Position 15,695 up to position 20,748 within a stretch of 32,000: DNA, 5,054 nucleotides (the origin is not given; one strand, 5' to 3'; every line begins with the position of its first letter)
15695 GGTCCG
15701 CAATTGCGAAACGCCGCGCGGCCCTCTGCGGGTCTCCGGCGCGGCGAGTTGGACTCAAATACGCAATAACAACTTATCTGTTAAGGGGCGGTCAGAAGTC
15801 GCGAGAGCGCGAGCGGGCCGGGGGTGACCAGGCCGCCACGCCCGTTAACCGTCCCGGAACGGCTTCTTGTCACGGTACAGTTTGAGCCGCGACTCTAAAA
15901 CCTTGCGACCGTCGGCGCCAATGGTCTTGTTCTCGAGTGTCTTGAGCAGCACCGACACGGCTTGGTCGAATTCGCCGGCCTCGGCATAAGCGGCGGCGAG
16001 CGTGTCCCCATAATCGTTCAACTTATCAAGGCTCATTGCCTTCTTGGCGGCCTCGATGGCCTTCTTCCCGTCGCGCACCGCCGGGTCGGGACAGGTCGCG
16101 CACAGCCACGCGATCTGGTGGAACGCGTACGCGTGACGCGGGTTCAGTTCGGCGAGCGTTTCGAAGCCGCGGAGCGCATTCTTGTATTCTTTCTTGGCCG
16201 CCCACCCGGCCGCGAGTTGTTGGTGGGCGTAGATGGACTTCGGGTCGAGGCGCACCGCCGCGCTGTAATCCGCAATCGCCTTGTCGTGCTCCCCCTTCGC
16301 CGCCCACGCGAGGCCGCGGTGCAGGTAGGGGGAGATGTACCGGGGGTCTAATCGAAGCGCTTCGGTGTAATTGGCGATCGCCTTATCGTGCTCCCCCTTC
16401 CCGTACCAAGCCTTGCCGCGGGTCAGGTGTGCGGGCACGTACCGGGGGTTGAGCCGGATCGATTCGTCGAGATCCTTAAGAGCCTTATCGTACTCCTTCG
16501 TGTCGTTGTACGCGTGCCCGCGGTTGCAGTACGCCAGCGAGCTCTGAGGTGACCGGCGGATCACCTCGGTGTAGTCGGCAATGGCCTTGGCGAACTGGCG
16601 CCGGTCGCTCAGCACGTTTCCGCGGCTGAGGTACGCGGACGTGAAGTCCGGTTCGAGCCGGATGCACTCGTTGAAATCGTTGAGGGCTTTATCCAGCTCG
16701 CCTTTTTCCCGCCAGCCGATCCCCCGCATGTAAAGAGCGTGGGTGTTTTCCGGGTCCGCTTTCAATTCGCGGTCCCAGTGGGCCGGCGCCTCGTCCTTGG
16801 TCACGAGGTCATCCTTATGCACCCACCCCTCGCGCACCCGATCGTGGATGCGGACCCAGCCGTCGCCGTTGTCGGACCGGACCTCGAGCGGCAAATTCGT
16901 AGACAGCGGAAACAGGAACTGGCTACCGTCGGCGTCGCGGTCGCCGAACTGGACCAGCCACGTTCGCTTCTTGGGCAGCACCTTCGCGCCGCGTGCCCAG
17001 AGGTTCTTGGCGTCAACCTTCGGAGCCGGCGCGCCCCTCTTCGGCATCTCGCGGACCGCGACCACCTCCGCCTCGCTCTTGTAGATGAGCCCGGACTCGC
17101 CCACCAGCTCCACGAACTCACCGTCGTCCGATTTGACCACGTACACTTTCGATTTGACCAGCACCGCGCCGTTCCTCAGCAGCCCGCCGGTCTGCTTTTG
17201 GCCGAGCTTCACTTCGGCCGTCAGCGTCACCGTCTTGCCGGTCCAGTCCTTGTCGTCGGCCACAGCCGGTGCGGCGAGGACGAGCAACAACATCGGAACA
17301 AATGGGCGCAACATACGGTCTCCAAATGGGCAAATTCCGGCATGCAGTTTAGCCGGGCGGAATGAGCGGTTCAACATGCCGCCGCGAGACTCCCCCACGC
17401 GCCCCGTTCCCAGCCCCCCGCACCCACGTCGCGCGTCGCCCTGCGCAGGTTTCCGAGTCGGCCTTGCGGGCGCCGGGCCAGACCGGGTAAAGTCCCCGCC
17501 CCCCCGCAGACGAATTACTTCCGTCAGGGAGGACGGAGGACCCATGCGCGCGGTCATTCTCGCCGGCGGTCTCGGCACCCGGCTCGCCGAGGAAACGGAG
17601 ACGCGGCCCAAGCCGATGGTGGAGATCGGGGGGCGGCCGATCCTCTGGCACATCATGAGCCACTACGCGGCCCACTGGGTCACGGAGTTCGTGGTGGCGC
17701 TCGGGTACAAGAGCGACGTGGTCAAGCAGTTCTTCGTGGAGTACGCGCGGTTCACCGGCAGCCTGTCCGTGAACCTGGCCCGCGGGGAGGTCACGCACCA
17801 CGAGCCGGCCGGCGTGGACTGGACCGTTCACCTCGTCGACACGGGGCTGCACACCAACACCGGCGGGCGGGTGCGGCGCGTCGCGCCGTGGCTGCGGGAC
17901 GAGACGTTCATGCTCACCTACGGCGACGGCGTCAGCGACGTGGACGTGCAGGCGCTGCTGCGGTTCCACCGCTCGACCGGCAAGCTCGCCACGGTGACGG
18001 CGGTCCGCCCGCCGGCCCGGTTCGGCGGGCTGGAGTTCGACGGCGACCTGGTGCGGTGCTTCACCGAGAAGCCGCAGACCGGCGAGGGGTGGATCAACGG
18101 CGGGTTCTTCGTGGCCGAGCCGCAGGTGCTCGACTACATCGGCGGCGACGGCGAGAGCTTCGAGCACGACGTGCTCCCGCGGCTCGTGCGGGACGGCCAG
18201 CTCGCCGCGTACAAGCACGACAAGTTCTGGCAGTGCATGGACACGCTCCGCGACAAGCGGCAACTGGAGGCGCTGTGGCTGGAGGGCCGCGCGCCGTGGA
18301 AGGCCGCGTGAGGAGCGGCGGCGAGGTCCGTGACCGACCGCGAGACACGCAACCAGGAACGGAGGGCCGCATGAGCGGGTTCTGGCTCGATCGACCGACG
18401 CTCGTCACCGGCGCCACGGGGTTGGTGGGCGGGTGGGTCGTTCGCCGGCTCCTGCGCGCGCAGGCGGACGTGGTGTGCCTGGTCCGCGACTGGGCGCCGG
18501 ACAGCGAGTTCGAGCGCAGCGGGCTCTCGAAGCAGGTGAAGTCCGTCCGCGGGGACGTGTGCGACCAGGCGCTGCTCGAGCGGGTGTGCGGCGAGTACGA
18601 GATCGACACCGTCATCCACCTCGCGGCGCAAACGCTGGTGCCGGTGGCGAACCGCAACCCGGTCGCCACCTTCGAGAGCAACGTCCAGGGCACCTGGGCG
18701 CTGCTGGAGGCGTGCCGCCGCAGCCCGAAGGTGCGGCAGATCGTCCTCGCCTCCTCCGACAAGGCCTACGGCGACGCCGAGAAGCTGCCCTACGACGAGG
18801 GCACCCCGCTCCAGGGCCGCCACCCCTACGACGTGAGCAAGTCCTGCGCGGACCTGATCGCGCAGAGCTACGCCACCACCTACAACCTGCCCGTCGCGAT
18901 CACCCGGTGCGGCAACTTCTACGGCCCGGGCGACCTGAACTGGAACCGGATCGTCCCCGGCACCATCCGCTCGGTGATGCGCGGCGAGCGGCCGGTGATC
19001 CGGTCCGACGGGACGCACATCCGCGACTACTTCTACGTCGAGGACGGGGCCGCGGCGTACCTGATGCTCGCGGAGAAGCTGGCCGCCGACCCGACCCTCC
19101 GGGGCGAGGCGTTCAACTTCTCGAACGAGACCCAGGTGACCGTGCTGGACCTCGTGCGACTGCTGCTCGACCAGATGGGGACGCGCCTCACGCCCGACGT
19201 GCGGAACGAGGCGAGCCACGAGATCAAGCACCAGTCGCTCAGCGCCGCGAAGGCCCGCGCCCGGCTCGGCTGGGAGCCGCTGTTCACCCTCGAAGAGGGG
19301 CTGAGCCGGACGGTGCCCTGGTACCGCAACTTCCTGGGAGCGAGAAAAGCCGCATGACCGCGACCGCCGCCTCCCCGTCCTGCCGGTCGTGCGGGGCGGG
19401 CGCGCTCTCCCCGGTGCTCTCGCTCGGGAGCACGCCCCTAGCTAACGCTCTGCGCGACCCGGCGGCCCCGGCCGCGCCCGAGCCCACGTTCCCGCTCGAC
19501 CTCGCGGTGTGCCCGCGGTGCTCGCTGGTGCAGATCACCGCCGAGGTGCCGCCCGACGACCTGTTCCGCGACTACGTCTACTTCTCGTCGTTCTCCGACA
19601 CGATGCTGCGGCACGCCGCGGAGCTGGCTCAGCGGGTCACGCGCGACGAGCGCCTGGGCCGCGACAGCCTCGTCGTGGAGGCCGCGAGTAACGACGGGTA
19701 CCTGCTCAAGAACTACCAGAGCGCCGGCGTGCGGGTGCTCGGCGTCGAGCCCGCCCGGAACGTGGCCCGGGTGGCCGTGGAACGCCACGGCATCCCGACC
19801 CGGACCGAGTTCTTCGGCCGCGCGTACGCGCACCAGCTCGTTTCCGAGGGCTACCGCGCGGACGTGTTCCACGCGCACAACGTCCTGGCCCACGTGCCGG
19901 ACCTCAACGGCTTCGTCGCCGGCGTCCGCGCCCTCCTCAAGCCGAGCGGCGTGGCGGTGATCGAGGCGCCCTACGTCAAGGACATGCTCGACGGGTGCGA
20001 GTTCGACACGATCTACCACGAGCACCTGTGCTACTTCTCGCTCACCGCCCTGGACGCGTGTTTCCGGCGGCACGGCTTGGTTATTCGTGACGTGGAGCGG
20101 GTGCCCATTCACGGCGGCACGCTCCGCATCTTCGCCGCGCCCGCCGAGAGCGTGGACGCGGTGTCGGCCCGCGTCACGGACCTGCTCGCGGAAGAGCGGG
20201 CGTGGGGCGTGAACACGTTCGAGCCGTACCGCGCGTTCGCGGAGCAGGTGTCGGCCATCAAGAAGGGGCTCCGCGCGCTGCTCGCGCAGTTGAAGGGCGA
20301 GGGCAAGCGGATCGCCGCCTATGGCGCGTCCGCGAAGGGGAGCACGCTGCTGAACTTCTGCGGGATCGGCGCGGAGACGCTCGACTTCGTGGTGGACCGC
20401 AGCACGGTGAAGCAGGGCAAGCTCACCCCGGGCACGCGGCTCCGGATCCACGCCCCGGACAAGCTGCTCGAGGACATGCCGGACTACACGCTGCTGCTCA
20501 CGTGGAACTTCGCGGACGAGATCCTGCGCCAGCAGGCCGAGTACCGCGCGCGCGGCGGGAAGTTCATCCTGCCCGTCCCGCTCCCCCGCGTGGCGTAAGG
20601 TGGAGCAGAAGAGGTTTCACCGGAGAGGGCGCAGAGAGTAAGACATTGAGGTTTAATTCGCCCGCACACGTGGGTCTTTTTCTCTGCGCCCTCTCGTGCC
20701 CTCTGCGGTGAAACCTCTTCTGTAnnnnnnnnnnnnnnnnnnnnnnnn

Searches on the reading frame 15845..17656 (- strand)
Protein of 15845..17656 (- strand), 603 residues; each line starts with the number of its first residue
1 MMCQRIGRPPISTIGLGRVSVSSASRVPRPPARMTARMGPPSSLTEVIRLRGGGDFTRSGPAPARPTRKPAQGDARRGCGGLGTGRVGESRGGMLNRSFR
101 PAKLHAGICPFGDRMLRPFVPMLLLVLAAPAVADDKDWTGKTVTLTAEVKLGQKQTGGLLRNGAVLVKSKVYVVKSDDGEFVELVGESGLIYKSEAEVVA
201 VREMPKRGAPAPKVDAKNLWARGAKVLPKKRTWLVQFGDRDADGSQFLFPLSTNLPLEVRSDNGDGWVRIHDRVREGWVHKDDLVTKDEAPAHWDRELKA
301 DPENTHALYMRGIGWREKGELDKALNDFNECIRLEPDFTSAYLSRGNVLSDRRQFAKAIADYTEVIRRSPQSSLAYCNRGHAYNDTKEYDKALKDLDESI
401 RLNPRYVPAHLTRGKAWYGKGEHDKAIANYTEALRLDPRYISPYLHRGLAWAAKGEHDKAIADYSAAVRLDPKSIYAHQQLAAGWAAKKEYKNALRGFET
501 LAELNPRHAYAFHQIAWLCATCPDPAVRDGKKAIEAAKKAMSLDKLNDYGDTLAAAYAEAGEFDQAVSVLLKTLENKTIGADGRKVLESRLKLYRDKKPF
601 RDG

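Call 9: search_protein_families(library=pfam, proteins=[window:15845-17656:-], max_evalue=0.01)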
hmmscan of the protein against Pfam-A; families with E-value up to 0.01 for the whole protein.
window:15845-17656:- (603 aa): 24 families
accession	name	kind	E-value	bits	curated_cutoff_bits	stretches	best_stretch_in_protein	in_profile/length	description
PF00515.34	TPR_1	-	2.4e-39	132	27.8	5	374-406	2-34/34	Tetratricopeptide repeat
PF07719.23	TPR_2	-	3.9e-36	120.6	27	4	409-439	3-33/34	Tetratricopeptide repeat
PF13414.12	TPR_11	-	1e-31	108.7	26.8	5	414-455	1-42/42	TPR repeat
PF13181.12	TPR_8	-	2.4e-22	77.6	25.7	1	375-405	3-33/34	Tetratricopeptide repeat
PF13432.12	TPR_16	-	9.7e-20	71.1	32.7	3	412-474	2-64/65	Tetratricopeptide repeat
PF13431.12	TPR_17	-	1.2e-18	66.2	24.4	1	362-393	2-33/34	Tetratricopeptide repeat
PF13428.12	TPR_14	-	1.2e-11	44.5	23.5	0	453-482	13-42/44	Tetratricopeptide repeat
PF14559.12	TPR_19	-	4.4e-11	43.4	25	0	352-400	4-52/68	Tetratricopeptide repeat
PF13174.12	TPR_6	-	5.1e-11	42.9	26.3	0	444-474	3-33/33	Tetratricopeptide repeat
PF13371.12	TPR_9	-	2.8e-10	40.5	35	1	421-476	9-64/73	Tetratricopeptide repeat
PF24575.1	TPR_Slam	-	1.2e-08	35.8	35.2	0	448-495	54-101/104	Surface lipoprotein assembly modifier, N-terminal TPR repeats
PF13424.12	TPR_12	-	1.6e-08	35.1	30.1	1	374-437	4-75/77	Tetratricopeptide repeat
PF12569.14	NatA_aux_su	-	3.4e-06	26.7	33.3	1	382-440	201-261/515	N-terminal acetyltransferase A, auxiliary subunit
PF01239.28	PPTA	-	2e-05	24.5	29.5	0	493-520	3-30/32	Protein prenyltransferase alpha subunit repeat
PF23914.1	TPR_CcmH_CycH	-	2.7e-05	24.5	42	0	414-506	57-152/158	Cytochrome c-type biogenesis protein H TPR domain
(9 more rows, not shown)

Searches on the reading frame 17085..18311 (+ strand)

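Call 76: search_protein_families(library=pfam, proteins=[window:17085-18311:+], max_evalue=0.001)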
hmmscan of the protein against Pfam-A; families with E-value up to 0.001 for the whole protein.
window:17085-18311:+ (408 aa): 2 families
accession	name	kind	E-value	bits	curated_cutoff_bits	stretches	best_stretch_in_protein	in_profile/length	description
PF00483.29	NTP_transferase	-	5.1e-22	79.1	21.2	1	156-383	2-227/245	Nucleotidyl transferase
PF12804.13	NTP_transf_3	-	2.4e-07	31.5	27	1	156-210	1-50/160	MobA-like NTP transferase domain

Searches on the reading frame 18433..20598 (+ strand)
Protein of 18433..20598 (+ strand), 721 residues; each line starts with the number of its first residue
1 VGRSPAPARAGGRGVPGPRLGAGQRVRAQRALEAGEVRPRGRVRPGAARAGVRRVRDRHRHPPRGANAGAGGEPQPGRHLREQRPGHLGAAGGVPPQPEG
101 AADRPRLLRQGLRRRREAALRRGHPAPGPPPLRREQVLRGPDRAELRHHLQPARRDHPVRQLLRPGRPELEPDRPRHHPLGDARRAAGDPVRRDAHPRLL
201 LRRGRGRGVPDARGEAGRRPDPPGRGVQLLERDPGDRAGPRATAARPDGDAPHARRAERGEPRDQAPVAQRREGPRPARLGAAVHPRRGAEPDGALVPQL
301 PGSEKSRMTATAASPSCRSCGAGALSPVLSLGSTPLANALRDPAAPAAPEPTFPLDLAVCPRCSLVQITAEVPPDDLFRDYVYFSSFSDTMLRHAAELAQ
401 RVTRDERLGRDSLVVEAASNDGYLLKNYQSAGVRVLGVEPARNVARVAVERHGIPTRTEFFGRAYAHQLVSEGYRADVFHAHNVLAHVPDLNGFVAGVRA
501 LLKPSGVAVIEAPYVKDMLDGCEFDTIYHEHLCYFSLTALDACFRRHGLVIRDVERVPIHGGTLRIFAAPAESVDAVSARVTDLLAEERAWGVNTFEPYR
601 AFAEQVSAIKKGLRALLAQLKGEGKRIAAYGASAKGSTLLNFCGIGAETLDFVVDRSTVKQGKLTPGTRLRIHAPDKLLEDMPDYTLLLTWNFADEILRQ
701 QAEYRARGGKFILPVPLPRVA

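Call 76: search_protein_families(library=pfam, proteins=[window:18433-20598:+], max_evalue=0.001)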
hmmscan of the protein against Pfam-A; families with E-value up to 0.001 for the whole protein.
window:18433-20598:+ (721 aa): 6 families
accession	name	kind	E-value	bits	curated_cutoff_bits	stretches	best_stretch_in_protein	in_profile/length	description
PF08484.17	Methyltransf_14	-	1.3e-58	197.8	23.5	1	558-716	1-160/160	C-methyltransferase C-terminal domain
PF08421.16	Methyltransf_13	-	2.3e-20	72.9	31.3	1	317-378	1-62/62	Putative zinc binding domain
PF13489.12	Methyltransf_23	-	3.8e-14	53.2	27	1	407-552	19-162/164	Methyltransferase domain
PF08242.18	Methyltransf_12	-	4.6e-07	30.9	30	1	416-507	2-97/98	Methyltransferase domain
PF08241.18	Methyltransf_11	-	2e-05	25.6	21.2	1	417-510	3-95/95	Methyltransferase domain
PF13649.12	Methyltransf_25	-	0.00059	20.9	27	0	414-506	1-97/97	Methyltransferase domain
